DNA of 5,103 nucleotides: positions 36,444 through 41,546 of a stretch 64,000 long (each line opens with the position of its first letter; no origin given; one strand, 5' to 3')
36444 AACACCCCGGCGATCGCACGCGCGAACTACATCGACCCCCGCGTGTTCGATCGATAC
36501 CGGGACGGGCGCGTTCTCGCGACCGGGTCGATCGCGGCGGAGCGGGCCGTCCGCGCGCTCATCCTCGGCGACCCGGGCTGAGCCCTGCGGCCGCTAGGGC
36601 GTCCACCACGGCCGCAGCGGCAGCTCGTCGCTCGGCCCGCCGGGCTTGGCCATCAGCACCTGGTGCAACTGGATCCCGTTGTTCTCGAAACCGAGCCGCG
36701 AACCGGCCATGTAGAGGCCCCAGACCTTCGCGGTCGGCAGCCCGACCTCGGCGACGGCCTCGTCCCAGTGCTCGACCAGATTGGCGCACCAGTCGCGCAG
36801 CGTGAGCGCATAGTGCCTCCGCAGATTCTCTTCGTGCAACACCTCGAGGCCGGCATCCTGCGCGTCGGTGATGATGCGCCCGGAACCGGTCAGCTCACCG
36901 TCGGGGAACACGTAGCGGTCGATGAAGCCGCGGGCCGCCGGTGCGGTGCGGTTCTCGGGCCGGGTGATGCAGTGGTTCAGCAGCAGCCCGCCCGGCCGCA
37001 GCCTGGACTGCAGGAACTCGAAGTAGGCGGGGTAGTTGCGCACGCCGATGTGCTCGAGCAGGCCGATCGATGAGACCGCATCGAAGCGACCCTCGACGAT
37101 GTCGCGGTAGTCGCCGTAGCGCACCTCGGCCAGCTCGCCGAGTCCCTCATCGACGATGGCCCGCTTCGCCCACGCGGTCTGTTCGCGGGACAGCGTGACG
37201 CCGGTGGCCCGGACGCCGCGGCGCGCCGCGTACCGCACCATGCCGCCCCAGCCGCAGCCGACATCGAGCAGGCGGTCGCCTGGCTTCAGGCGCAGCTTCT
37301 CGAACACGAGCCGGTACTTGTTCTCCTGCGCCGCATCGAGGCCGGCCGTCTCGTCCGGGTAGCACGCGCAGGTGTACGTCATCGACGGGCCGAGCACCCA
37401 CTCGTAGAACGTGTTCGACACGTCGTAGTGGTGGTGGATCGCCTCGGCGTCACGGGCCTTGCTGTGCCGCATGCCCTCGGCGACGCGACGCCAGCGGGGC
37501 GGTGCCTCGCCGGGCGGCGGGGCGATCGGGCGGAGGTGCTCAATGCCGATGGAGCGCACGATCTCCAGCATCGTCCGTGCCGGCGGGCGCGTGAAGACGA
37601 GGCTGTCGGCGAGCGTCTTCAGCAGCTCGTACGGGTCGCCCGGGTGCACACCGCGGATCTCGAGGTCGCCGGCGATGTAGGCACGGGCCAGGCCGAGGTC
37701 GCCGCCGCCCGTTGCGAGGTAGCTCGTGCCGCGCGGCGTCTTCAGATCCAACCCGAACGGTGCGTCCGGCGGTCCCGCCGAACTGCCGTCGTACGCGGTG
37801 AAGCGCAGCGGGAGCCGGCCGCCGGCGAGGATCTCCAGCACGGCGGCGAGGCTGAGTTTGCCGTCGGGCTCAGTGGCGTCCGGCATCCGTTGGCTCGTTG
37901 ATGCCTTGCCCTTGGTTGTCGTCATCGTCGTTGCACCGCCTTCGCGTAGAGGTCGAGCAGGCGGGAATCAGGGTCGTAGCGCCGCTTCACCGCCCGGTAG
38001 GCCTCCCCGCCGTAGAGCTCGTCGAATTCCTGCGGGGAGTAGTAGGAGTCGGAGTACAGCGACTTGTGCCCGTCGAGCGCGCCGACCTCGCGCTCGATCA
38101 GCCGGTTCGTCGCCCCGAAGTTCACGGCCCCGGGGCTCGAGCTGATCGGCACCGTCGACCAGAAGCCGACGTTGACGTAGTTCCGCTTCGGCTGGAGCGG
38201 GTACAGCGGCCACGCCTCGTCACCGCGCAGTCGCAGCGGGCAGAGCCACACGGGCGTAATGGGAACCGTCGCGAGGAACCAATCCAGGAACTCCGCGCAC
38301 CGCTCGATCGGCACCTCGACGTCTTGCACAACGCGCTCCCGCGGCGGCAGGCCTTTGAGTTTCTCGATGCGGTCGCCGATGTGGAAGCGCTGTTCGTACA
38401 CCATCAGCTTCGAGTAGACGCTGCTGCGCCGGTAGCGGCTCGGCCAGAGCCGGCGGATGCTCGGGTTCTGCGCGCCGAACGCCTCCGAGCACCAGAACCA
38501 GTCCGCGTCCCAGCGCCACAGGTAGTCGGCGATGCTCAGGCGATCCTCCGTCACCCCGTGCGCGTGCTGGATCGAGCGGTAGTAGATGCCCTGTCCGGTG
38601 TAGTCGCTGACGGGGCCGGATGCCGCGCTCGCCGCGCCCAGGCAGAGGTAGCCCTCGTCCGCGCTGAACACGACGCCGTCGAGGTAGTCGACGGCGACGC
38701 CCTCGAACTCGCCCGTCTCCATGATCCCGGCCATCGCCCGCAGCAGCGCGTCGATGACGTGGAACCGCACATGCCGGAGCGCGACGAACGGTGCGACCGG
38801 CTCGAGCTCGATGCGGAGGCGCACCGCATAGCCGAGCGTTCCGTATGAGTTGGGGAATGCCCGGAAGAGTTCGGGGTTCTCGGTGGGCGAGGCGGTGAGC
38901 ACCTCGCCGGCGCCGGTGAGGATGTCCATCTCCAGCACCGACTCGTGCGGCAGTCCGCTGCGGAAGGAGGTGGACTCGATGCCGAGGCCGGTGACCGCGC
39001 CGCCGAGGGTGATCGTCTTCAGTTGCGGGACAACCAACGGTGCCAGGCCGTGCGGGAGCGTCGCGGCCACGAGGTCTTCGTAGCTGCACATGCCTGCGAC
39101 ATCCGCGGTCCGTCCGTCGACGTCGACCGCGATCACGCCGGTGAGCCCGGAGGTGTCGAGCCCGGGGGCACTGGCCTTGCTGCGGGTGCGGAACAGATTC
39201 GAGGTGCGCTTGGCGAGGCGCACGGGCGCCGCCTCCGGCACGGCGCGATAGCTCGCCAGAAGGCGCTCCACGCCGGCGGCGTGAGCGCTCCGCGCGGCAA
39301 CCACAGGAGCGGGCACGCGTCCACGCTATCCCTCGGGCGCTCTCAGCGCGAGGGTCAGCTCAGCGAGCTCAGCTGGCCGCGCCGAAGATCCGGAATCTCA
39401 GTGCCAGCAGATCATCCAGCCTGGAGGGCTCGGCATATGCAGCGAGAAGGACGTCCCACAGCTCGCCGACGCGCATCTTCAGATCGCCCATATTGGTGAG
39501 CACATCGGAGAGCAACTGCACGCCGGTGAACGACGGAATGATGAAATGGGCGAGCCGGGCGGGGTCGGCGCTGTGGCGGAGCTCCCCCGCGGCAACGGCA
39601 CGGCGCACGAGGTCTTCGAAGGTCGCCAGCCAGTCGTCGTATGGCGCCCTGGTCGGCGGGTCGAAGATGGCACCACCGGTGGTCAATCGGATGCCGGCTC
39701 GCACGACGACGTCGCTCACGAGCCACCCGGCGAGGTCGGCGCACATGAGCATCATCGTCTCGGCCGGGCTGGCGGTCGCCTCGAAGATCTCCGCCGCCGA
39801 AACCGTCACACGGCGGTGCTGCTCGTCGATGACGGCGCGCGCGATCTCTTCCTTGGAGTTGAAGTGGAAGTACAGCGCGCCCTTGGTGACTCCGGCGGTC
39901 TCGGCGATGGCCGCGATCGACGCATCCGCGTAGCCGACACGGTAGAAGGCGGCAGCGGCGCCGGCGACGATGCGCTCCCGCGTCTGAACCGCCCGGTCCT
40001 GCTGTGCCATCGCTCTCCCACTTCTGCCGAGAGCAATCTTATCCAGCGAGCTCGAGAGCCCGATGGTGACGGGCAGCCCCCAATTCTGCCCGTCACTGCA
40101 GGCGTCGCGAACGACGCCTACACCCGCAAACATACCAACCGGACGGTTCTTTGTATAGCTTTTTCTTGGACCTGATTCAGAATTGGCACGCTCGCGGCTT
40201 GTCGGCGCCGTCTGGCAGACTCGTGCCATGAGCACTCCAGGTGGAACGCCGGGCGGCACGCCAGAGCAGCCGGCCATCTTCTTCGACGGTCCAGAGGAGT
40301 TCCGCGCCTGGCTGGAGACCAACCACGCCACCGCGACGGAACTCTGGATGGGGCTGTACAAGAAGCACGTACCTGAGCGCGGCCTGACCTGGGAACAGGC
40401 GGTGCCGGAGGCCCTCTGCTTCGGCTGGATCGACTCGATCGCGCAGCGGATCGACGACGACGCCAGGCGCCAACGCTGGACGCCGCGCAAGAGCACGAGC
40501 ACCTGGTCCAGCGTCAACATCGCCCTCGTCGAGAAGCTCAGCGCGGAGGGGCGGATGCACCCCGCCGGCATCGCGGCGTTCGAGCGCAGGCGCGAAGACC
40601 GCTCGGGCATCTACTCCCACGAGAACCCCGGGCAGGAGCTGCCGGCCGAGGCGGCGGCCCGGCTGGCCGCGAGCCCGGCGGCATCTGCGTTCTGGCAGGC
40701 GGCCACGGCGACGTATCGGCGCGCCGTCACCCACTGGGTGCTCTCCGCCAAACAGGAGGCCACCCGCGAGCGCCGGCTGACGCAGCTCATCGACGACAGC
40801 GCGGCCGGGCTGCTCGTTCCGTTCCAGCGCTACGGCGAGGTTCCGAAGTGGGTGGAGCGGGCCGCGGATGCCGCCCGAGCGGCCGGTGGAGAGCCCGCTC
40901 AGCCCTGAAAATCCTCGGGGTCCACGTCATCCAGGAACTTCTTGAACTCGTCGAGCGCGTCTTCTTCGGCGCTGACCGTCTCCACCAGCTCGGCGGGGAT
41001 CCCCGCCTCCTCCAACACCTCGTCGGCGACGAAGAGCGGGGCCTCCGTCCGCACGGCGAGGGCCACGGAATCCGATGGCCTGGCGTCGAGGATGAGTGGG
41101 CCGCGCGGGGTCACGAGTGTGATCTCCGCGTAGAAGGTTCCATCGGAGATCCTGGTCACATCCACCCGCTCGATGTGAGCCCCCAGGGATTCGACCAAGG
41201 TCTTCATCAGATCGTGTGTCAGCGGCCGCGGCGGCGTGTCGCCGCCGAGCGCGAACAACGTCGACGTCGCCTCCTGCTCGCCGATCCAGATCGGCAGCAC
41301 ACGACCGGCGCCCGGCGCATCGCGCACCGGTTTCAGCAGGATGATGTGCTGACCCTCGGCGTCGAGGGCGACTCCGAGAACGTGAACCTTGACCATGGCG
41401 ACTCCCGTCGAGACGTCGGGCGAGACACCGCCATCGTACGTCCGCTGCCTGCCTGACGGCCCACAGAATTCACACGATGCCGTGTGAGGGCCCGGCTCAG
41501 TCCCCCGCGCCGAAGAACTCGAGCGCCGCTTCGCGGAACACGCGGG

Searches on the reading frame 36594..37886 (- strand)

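Call 76: search_protein_families(library=pfam, proteins=[window:36594-37886:-], max_evalue=0.00001)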
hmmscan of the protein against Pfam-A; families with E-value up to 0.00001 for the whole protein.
window:36594-37886:- (430 aa): 5 families
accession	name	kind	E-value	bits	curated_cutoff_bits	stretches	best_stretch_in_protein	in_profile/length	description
PF02353.26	CMAS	-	7.7e-96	321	27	1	141-410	1-273/273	Mycolic acid cyclopropane synthetase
PF13489.12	Methyltransf_23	-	7.8e-14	52.2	27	1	198-308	16-120/164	Methyltransferase domain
PF13649.12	Methyltransf_25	-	2.8e-13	50.8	27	1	207-300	2-97/97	Methyltransferase domain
PF08241.18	Methyltransf_11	-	3.4e-12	47.3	21.2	1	207-303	1-94/95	Methyltransferase domain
PF08242.18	Methyltransf_12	-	9.6e-11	42.7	30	1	207-302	1-98/98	Methyltransferase domain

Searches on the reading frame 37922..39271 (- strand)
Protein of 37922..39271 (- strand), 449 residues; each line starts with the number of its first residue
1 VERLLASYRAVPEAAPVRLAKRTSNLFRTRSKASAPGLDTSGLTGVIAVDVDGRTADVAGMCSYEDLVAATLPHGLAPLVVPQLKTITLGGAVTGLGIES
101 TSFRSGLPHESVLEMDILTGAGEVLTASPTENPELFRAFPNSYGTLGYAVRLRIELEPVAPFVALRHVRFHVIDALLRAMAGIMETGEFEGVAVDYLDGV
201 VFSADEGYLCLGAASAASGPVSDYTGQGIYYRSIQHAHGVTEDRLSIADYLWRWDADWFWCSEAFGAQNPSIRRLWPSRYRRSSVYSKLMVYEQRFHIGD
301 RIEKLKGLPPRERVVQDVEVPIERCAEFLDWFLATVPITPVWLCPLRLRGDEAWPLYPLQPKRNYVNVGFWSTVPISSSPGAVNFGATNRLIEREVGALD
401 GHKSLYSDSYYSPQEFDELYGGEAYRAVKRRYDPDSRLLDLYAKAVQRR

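Call 76: search_protein_families(library=pfam, proteins=[window:37922-39271:-], max_evalue=0.00001)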
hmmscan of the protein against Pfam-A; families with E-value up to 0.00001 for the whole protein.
window:37922-39271:- (449 aa): 1 family
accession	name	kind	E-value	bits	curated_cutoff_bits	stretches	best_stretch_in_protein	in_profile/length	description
PF01565.28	FAD_binding_4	-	2.3e-10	40.8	26.4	1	17-127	27-138/139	FAD binding domain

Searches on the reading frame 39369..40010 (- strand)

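Call 76: search_protein_families(library=pfam, proteins=[window:39369-40010:-], max_evalue=0.00001)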
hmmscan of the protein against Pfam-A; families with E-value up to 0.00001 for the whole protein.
window:39369-40010:- (213 aa): 3 families
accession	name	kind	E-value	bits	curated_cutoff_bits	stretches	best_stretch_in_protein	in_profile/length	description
PF00440.29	TetR_N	-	1e-13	51.3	24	1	14-60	1-47/47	Bacterial regulatory proteins, tetR family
PF21935.1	TetR_C_45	-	2.3e-11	44.7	27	1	83-190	4-111/115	Tetracyclin repressor-like, C-terminal domain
PF16925.10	TetR_C_13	-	6.4e-07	30.2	27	1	124-171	49-96/109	Tetracyclin repressor-like, C-terminal domain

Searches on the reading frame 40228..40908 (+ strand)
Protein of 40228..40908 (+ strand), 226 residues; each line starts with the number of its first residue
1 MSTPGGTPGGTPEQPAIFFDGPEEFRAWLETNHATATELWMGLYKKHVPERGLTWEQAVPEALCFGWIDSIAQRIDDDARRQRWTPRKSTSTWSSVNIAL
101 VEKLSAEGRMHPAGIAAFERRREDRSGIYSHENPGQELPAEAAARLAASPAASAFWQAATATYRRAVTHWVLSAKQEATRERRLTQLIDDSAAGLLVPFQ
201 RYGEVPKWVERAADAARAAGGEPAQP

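Call 76: search_protein_families(library=pfam, proteins=[window:40228-40908:+], max_evalue=0.00001)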
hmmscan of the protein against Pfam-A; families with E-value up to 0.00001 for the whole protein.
window:40228-40908:+ (226 aa): 1 family
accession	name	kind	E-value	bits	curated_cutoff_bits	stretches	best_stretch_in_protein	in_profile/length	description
PF13376.11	OmdA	-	1.7e-17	63.6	25.6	1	137-194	3-60/60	Bacteriocin-protection, YdeI or OmpD-Associated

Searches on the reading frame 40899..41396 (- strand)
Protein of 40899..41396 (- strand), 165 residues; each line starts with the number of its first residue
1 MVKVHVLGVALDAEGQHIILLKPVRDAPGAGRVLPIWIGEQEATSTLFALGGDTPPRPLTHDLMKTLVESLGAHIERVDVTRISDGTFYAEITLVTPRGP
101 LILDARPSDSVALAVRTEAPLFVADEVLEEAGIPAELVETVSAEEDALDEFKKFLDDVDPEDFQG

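Call 76: search_protein_families(library=pfam, proteins=[window:40899-41396:-], max_evalue=0.00001)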
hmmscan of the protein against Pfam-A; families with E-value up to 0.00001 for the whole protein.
window:40899-41396:- (165 aa): 1 family
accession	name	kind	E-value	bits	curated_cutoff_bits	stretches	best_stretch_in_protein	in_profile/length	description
PF02577.19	BFN_dom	-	2.3e-36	124.5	27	1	31-135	9-111/112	Bifunctional nuclease domain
